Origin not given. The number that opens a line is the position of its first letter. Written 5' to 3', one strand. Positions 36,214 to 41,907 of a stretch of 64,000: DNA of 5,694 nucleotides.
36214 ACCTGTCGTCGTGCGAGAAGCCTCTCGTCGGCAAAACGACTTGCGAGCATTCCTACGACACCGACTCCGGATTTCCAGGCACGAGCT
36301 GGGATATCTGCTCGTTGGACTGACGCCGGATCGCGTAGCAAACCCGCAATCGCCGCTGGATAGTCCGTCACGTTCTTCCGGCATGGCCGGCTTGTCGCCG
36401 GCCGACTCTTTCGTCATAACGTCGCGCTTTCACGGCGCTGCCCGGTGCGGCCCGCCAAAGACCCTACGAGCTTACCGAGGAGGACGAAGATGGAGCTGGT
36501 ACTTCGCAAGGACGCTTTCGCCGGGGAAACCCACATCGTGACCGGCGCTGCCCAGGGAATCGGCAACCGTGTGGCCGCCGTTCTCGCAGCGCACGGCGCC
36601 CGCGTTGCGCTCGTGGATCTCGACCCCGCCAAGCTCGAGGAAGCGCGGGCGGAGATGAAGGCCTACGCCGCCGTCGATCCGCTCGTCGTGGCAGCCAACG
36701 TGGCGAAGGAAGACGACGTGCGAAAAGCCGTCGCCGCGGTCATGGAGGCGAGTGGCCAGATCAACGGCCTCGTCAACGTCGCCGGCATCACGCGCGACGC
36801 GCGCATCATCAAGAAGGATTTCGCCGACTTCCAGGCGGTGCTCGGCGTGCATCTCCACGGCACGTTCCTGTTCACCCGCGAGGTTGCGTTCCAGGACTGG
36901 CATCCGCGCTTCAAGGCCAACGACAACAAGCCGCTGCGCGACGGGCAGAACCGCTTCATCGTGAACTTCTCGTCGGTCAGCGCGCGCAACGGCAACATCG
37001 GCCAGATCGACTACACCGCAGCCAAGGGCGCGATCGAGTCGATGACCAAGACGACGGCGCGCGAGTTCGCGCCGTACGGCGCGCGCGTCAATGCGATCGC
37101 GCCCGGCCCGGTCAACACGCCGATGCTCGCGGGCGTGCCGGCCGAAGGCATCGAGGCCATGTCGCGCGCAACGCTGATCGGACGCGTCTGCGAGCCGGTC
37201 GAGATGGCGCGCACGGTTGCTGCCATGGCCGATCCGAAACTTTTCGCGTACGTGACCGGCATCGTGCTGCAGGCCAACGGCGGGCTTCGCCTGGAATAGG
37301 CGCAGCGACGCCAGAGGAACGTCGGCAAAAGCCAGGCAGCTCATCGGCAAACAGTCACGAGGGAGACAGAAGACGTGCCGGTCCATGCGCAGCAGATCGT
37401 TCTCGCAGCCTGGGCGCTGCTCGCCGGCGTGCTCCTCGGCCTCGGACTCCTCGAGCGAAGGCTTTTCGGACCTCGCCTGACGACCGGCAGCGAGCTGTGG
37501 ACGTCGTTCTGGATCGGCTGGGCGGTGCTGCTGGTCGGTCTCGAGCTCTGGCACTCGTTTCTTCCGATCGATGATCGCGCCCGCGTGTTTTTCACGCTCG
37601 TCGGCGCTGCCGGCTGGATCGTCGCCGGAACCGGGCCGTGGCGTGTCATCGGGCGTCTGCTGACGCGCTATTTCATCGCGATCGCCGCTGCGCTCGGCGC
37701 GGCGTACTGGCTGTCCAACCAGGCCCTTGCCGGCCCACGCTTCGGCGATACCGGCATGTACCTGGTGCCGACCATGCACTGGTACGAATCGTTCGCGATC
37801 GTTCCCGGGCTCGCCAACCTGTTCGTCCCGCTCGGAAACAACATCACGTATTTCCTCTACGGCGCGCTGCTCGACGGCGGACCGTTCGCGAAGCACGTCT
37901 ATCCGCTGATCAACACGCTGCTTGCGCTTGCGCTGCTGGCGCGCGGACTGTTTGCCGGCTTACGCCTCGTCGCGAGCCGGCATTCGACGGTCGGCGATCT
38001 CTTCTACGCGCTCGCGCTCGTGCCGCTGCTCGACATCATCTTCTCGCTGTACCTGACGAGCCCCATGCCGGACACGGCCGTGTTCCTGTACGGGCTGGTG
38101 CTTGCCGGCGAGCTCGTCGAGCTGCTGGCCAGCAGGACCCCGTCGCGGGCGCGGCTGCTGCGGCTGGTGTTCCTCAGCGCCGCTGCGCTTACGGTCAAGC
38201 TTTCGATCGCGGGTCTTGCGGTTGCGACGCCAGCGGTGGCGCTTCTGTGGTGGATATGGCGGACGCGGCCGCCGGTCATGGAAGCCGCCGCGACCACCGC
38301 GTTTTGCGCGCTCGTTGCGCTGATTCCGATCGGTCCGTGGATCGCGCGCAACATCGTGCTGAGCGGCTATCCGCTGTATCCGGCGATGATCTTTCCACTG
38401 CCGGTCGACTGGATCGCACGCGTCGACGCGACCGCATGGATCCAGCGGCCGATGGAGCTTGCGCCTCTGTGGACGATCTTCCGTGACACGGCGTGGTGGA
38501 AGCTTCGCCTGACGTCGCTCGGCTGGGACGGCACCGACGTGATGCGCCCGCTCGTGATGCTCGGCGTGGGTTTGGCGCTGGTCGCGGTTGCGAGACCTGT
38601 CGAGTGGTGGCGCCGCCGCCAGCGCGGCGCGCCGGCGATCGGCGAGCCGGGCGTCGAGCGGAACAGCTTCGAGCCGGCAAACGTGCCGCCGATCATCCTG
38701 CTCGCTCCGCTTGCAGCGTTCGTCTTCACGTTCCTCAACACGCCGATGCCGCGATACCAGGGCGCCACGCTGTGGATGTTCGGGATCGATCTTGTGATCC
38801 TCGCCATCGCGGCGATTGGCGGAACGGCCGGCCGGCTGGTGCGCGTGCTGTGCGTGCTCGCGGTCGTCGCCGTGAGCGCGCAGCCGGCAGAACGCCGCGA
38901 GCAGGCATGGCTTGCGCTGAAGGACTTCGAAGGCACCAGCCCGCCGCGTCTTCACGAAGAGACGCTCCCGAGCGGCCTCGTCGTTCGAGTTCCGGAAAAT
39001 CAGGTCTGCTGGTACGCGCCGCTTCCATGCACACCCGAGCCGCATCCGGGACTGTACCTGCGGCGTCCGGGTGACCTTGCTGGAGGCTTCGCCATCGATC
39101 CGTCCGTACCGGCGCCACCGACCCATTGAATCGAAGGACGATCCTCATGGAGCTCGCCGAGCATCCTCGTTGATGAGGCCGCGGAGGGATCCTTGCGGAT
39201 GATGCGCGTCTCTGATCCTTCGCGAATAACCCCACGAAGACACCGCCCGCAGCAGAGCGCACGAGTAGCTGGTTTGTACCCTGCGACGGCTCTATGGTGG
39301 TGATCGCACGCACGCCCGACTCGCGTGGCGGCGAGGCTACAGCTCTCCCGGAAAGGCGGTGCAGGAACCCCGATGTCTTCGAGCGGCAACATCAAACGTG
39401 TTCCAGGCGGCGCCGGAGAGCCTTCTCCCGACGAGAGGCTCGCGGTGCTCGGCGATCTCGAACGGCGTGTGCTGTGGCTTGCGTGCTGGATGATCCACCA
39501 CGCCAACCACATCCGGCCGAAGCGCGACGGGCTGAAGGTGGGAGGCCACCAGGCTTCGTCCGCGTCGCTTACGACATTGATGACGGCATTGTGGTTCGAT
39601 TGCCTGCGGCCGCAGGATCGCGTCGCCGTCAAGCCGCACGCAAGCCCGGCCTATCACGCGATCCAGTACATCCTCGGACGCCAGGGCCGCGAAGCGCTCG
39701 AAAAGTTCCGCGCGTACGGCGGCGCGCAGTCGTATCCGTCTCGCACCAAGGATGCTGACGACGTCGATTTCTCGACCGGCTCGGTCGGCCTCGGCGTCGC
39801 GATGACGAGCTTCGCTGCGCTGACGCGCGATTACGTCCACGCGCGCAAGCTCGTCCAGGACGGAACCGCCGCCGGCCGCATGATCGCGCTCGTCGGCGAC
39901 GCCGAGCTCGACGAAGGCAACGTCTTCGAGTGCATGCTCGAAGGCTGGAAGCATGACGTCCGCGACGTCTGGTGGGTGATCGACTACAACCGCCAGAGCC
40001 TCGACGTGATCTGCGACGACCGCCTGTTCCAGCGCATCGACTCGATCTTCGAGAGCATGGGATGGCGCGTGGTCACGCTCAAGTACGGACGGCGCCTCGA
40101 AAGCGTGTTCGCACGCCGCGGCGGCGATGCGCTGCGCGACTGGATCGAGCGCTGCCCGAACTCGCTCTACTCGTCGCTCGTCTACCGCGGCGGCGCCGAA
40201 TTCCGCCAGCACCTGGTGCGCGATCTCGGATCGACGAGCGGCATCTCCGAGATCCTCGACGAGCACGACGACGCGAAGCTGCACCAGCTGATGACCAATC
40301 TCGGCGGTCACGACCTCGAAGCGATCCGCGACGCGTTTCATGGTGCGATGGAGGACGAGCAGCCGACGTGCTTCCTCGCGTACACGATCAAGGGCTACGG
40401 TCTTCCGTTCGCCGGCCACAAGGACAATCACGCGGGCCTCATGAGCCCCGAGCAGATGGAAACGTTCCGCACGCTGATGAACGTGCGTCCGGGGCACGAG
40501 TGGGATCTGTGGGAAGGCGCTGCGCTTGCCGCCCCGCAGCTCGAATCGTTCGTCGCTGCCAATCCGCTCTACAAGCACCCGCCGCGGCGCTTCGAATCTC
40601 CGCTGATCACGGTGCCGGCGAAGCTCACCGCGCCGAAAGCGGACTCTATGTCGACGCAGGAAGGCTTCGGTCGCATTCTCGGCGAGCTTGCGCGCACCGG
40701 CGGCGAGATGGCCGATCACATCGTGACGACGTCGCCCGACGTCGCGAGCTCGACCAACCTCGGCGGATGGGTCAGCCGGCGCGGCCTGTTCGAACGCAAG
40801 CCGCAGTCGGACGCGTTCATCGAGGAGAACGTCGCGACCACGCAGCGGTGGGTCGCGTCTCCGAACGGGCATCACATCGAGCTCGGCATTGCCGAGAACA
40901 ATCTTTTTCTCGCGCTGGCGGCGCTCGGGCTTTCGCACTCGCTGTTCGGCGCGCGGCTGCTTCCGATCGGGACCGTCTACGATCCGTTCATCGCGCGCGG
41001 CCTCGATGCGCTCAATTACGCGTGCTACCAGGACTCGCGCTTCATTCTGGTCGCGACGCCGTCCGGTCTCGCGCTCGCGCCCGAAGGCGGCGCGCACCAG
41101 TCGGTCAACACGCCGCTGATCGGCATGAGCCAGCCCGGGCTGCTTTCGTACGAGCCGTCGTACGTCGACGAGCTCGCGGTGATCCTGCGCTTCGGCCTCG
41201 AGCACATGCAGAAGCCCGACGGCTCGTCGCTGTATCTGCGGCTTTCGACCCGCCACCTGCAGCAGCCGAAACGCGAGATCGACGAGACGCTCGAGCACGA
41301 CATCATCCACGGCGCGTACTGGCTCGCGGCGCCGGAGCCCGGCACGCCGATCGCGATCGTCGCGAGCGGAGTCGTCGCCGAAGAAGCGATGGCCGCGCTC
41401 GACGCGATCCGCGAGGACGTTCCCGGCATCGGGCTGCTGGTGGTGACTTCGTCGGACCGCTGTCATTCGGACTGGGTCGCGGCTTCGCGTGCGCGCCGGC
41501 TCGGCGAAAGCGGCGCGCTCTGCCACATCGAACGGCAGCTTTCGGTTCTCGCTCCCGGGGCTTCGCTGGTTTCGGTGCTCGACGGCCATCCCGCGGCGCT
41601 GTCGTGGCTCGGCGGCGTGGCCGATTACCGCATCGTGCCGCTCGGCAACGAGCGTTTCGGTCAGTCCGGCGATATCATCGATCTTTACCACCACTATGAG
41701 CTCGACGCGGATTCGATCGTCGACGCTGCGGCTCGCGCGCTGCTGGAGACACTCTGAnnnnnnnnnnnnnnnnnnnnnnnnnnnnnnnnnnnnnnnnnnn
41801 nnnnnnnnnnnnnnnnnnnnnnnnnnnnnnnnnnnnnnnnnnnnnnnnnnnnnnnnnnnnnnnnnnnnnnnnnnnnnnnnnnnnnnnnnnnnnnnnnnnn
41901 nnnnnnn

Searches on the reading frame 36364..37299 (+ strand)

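Call 14: search_protein_families(library=pfam, proteins=[window:36364-37299:+], max_evalue=0.001)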
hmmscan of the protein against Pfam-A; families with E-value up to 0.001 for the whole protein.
window:36364-37299:+ (311 aa): 3 families
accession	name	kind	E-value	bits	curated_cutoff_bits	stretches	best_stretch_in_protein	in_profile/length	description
PF13561.12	adh_short_C2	-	5.2e-45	154.3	27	1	61-308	1-235/236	Enoyl-(Acyl carrier protein) reductase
PF00106.31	adh_short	-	2.7e-41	141.6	26.6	1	58-258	4-190/195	short chain dehydrogenase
PF08659.16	KR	-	1.5e-19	71.1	22.6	1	56-169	2-118/180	KR domain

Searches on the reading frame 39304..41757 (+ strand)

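Call 14: search_protein_families(library=pfam, proteins=[window:39304-41757:+], max_evalue=0.001)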
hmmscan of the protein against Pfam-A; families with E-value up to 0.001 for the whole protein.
window:39304-41757:+ (817 aa): 4 families
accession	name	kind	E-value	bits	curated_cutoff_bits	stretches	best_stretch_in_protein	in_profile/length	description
PF00456.26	Transketolase_N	-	7.4e-10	38.8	22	1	110-267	62-221/334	Transketolase, thiamine diphosphate binding domain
PF17831.6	PDH_E1_M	-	7.1e-09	35.8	23.2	1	443-641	17-214/229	Pyruvate dehydrogenase E1 component middle domain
PF02779.29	Transket_pyr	-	6.2e-06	26.4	27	1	449-638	3-160/174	Transketolase, pyrimidine binding domain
PF13292.11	DXP_synthase_N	-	0.00023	21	21.2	1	78-233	35-175/274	1-deoxy-D-xylulose-5-phosphate synthase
